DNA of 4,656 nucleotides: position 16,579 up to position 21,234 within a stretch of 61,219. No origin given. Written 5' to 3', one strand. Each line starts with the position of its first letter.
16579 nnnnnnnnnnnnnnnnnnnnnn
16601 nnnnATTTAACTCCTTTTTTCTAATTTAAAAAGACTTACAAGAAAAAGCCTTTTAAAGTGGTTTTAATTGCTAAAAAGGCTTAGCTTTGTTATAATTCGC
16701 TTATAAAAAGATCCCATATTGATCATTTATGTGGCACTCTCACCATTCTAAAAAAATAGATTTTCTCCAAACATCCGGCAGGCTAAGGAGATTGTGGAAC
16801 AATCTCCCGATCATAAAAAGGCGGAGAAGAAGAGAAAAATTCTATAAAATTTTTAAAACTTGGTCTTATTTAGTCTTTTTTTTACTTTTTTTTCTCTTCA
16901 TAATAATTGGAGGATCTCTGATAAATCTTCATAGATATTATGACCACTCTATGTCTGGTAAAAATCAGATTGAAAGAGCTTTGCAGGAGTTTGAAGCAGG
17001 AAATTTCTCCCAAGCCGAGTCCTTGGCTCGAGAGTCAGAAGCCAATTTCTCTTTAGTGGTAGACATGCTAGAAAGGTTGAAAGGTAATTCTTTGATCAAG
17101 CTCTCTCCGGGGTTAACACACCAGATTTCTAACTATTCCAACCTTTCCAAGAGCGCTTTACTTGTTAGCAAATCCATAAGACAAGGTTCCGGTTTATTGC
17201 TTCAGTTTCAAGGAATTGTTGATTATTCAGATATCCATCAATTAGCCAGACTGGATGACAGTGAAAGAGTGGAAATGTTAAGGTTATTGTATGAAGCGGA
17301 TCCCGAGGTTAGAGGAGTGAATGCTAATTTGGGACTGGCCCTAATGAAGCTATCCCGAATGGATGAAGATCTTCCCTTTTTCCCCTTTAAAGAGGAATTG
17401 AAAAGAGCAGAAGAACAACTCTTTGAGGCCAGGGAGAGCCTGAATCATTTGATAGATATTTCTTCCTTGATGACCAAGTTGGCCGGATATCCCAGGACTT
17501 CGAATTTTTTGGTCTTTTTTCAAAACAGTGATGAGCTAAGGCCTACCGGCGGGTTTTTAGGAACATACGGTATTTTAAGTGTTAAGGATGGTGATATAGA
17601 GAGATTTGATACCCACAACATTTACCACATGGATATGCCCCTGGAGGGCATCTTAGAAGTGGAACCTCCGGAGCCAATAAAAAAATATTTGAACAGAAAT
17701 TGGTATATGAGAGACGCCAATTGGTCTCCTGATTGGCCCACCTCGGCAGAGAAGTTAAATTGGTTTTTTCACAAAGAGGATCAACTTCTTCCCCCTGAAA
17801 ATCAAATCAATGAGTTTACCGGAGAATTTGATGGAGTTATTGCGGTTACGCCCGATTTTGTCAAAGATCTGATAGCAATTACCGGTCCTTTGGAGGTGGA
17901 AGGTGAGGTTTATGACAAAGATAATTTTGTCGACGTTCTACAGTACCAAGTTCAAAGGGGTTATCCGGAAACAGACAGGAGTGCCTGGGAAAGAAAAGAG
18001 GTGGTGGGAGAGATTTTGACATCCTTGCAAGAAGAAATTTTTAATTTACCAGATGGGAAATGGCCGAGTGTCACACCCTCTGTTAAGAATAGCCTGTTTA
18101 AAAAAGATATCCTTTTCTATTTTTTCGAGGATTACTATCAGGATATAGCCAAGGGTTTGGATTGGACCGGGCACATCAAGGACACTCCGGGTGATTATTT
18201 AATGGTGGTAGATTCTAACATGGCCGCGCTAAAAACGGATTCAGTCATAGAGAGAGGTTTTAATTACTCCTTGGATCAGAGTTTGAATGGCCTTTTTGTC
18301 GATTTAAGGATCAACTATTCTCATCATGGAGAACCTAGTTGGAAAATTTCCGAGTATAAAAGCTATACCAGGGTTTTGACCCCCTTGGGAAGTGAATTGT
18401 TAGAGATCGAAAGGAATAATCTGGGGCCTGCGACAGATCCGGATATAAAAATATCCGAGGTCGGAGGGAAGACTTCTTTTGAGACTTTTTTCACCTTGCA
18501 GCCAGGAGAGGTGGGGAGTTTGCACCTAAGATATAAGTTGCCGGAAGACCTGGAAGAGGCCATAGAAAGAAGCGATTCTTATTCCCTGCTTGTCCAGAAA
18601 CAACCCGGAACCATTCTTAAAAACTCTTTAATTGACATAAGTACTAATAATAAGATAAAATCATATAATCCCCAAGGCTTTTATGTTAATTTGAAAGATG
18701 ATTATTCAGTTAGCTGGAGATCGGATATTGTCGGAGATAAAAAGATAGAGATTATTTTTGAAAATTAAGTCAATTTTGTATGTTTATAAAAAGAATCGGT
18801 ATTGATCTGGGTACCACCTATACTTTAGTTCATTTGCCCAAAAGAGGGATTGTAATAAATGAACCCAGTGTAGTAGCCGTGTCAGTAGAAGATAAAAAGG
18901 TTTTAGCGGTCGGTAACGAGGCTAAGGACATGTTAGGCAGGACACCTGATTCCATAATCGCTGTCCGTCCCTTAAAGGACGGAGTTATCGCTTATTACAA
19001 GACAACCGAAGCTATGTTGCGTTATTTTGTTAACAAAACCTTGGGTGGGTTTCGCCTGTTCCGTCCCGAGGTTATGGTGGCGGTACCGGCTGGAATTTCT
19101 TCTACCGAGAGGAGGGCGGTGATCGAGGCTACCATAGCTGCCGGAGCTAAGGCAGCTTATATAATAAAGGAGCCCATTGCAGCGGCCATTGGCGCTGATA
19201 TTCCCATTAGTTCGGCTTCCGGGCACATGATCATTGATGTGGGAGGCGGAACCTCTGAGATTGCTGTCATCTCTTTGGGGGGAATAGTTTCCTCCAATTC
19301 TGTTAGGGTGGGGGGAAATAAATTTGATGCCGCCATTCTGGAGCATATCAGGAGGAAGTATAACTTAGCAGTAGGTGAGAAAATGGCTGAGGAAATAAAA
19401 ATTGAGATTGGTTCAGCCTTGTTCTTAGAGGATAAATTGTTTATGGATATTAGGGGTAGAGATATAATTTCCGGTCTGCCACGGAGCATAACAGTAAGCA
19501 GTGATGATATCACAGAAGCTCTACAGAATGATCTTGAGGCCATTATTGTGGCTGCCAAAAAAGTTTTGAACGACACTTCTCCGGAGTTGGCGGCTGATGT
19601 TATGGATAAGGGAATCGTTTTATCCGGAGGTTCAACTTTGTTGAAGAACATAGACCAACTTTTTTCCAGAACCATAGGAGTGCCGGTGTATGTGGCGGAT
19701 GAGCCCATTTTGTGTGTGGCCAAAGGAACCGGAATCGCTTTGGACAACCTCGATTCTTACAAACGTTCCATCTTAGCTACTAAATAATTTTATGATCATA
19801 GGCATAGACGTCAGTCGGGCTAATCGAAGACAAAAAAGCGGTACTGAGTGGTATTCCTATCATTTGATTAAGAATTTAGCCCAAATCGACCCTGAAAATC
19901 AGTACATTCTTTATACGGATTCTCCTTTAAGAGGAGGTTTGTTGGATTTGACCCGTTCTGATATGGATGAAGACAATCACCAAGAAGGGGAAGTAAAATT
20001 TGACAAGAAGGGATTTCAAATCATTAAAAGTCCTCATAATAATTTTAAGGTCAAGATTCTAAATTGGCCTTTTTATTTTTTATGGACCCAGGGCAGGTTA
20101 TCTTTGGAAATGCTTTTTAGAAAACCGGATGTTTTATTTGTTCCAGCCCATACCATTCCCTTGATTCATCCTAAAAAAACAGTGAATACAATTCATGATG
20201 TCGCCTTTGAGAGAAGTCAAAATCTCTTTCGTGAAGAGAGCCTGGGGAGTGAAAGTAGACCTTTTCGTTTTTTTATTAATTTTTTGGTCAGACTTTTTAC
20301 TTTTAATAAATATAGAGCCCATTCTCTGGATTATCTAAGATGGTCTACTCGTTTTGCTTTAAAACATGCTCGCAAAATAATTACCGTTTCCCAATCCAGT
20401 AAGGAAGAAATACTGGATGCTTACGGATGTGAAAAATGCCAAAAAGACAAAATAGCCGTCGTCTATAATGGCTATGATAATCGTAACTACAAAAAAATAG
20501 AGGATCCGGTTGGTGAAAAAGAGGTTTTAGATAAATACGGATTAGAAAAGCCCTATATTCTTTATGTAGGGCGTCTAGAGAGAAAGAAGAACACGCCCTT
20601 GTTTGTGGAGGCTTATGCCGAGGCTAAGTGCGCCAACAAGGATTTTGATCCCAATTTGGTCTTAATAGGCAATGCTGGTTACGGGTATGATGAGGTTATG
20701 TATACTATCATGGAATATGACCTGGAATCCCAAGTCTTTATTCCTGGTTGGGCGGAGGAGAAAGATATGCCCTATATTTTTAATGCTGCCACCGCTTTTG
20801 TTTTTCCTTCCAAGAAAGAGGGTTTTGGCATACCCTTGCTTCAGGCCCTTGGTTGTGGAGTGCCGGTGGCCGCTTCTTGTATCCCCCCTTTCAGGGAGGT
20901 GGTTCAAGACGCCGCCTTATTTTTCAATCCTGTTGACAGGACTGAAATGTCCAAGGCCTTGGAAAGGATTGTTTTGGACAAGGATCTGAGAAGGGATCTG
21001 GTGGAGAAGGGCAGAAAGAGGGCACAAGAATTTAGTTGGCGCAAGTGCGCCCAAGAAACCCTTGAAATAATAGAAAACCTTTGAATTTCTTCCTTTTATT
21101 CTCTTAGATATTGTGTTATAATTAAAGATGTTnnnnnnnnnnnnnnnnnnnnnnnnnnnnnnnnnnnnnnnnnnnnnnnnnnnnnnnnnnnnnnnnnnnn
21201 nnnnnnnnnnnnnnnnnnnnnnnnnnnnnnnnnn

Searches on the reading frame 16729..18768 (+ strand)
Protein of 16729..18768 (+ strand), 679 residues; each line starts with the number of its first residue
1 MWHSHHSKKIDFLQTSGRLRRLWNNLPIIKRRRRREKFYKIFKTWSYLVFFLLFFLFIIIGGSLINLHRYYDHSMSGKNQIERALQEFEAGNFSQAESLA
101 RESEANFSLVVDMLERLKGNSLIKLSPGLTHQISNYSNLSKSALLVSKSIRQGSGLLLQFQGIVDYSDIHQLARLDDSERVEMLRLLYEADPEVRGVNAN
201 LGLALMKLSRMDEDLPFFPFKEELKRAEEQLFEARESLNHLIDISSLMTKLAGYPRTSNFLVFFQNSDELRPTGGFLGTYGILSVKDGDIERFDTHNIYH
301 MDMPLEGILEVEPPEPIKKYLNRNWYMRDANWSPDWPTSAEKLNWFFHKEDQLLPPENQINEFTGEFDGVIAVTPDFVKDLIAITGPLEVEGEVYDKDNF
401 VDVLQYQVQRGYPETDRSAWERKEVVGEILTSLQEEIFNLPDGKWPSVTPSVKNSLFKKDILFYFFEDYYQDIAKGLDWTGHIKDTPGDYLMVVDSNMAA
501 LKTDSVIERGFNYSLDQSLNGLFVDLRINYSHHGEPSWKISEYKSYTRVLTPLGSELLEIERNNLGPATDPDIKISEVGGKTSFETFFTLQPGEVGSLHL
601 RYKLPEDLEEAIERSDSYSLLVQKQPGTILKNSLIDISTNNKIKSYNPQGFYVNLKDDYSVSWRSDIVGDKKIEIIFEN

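Call 9: search_protein_families(library=pfam, proteins=[window:16729-18768:+], max_evalue=0.0001)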
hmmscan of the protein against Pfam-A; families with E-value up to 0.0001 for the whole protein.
window:16729-18768:+ (679 aa): 1 family
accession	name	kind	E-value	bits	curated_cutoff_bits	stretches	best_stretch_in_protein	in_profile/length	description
PF13196.11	DUF4012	-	1.5e-27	97.3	28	1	259-407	5-142/144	Protein of unknown function (DUF4012)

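Call 42: search_protein_families(library=ncbifam, proteins=[window:16729-18768:+], max_evalue=0.001)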
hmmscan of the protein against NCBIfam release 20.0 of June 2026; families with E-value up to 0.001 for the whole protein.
window:16729-18768:+ (679 aa): 0 families

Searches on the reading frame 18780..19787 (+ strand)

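Call 9: search_protein_families(library=pfam, proteins=[window:18780-19787:+], max_evalue=0.0001)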
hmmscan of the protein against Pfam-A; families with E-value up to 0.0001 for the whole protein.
window:18780-19787:+ (335 aa): 5 families
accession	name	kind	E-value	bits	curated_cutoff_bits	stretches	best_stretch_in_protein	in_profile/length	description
PF06723.19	MreB_Mbl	-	1.2e-131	438.9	27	1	4-328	2-326/327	MreB/Mbl protein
PF00012.26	HSP70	-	2.4e-13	49.6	20.6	1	97-318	135-369/599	Hsp70 protein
PF14450.12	FtsA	-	1.1e-10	42.4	31.8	1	151-308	2-112/127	Cell division protein FtsA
PF00022.25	Actin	-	1.9e-06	27.2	27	0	29-193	31-190/410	Actin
PF06277.17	EutA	-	6.5e-05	22.4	27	0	150-193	146-193/475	Ethanolamine utilisation protein EutA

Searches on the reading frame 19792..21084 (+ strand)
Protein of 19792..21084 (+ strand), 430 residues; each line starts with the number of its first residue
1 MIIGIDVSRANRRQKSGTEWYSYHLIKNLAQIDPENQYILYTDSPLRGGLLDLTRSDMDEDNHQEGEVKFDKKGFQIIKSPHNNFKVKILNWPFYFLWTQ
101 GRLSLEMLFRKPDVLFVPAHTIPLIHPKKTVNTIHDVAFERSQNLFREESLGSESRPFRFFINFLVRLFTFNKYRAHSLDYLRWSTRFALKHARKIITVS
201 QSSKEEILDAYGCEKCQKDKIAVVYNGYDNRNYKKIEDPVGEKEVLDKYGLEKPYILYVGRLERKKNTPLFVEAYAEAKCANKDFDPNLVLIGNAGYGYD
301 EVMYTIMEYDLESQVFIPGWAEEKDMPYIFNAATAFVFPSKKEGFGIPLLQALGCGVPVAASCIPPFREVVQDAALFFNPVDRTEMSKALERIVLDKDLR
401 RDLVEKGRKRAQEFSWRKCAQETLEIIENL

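Call 9: search_protein_families(library=pfam, proteins=[window:19792-21084:+], max_evalue=0.0001)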
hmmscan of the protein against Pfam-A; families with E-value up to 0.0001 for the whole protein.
window:19792-21084:+ (430 aa): 5 families
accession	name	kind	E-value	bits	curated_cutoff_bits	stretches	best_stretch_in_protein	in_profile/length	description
PF00534.26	Glycos_transf_1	-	6.9e-31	107.5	26.4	1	252-410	14-172/172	Glycosyl transferases group 1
PF13692.12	Glyco_trans_1_4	-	1.4e-21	77.7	27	1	254-394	2-140/142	Glycosyl transferases group 1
PF13439.12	Glyco_transf_4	-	1.4e-09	38.6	28.5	1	95-229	55-167/170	Glycosyltransferase Family 4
PF20706.3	GT4-conflict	-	1.6e-08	34.4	26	1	251-362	195-311/385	Family 4 Glycosyltransferase in conflict systems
PF13524.12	Glyco_trans_1_2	-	3e-07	30.9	25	1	288-424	16-143/144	Glycosyl transferase-like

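Call 42: search_protein_families(library=ncbifam, proteins=[window:19792-21084:+], max_evalue=0.001)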
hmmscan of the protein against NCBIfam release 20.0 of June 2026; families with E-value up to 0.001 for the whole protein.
window:19792-21084:+ (430 aa): 31 families (the best 25 are shown)
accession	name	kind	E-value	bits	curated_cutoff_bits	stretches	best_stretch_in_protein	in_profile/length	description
TIGR02149.1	glgA_Coryne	subfamily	2e-35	122.6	302.4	1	183-428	135-388/391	glycogen synthase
TIGR04047.1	MSMEG_0565_glyc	hypoth_equivalog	2.8e-33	115.5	259.85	1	187-426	133-370/373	MSMEG_0565 family glycosyltransferase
TIGR03088.1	stp2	hypoth_equivalog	1.2e-20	73.9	409.05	1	215-427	156-370/374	TIGR03088 family PEP-CTERM/XrtA system glycosyltransferase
NF050063.1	ProtGlycPglJ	equivalog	4.2e-20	72.3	500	1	188-425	140-361/363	N-acetylgalactosamine-N,N'-diacetylbacillosaminyl-diphospho-undecaprenol 4-alpha-N-acetylgalactosaminyltransferase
TIGR03999.1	thiol_BshA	equivalog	1.8e-18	66.6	273.7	1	185-422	137-365/375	N-acetyl-alpha-D-glucosaminyl L-malate synthase BshA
TIGR02472.1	sucr_P_syn_N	equivalog_domain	8.8e-18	64.3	576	1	188-427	180-438/439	sucrose-phosphate synthase, putative, glycosyltransferase domain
TIGR03449.1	mycothiol_MshA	equivalog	3.6e-17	62.4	462.5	1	191-426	163-399/406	D-inositol-3-phosphate glycosyltransferase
NF041010.1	glycosy_Agl16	equivalog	5e-17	61.8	575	1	183-429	124-350/352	glycosylation protein Agl16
NF053513.1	Gtran_IagA_BgsA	equivalog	5.4e-16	58.5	460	1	189-426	102-327/333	LTA glycolipid anchor biosynthesis glycosyltransferase, IagA/BgsA family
NF038295.1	EPS_HpsP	equivalog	2.4e-15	56.4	550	1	243-429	195-386/388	hormogonium polysaccharide biosynthesis glycosyltransferase HpsP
NF041876.1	EPS_EpsE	equivalog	4.5e-15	55.8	400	1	191-421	160-387/389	exopolysaccharide biosynthesis GT4 family glycosyltransferase EpsE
TIGR04157.1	glyco_rSAM_CFB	subfamily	1.5e-13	50.5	400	1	189-395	166-364/406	TIGR04157 family glycosyltransferase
NF050056.1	ProtGlycPglH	equivalog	6.3e-11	42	600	1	253-430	179-353/354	GalNAc-alpha-(1->4)-GalNAc-alpha-(1->3)-diNAcBac-PP-undecaprenol alpha-1,4-N-acetyl-D-galactosaminyltransferase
TIGR02468.1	sucrsPsyn_pln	equivalog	8.6e-11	40.4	1143.95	1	252-424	478-665/1051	sucrose-phosphate synthase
TIGR02095.1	glgA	subfamily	6.8e-10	38.2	328.45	1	188-428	204-475/477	glycogen/starch synthase, ADP-glucose type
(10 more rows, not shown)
